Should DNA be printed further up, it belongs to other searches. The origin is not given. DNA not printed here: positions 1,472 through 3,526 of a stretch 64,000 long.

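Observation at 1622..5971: Four-gene lipid-linked glycosylation module (GtrA - GT-C - GT2 - GT39) inserted between dnaB and ybaB-recR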

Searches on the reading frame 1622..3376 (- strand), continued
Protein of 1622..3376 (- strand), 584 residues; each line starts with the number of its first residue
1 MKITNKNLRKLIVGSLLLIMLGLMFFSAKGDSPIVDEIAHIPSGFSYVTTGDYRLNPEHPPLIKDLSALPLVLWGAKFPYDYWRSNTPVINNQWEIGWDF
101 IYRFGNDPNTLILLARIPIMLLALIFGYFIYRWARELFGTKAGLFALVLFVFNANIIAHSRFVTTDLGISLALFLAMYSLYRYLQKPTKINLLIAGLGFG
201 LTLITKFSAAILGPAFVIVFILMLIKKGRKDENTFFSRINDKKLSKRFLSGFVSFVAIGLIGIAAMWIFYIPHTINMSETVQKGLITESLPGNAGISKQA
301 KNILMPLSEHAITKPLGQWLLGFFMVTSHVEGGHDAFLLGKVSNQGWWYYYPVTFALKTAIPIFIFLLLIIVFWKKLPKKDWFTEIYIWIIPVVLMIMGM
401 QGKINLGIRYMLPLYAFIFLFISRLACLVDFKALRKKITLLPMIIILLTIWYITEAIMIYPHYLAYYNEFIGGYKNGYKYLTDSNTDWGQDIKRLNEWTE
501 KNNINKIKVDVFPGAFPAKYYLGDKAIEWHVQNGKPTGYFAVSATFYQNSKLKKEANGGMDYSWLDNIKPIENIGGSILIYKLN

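Call 72: find_encoding_contigs(protein=P0093, flank=7000, max_places=1)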
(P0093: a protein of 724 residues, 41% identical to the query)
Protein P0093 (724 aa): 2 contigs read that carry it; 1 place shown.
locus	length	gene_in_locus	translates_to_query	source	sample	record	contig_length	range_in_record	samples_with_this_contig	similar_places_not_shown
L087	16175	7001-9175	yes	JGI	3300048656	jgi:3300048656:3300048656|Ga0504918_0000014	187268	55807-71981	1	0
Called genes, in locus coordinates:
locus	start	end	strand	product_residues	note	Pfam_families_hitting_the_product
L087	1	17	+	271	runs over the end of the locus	PF18900:DUF5656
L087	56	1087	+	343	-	PF13623:SurA_N_2 (weak), PF13624:SurA_N_3, PF09312:SurA_N, PF13616:Rotamase_3, PF13145:Rotamase_2, PF00639:Rotamase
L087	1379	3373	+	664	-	PF01326:PPDK_N, PF00391:PEP-utilizers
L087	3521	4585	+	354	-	-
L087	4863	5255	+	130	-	-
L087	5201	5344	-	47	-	-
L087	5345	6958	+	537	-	PF13632:Glyco_trans_2_3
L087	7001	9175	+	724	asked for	PF04138:GtrA_DPMS_TM, PF02366:PMT (weak), PF13231:PMT_2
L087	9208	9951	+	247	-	PF00535:Glycos_transf_2, PF10111:Glyco_tranf_2_2, PF13641:Glyco_tranf_2_3 (weak)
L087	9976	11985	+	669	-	PF13229:Beta_helix (weak)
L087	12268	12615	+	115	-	-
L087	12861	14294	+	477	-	PF04055:Radical_SAM, PF13353:Fer4_12 (weak)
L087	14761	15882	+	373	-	PF01071:GARS_A (weak), PF02655:ATP-grasp_3 (faint), PF08443:RimK, PF07478:Dala_Dala_lig_C (weak)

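Call 80: search_solved_structures(query=A3, max_evalue=10, show_alignments=0)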
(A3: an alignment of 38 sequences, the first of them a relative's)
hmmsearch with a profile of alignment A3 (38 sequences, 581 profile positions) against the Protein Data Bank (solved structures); distinct sequences matched with E-value up to 10: 3.
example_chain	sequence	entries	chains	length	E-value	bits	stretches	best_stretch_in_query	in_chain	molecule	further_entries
2jfu_A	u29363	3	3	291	0.064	15.2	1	175-318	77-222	GLUTAMATE RACEMASE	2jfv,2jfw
2vvt_A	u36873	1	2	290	0.14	14.1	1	176-320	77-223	GLUTAMATE RACEMASE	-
2jfo_A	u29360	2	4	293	0.14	14.1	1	176-320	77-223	GLUTAMATE RACEMASE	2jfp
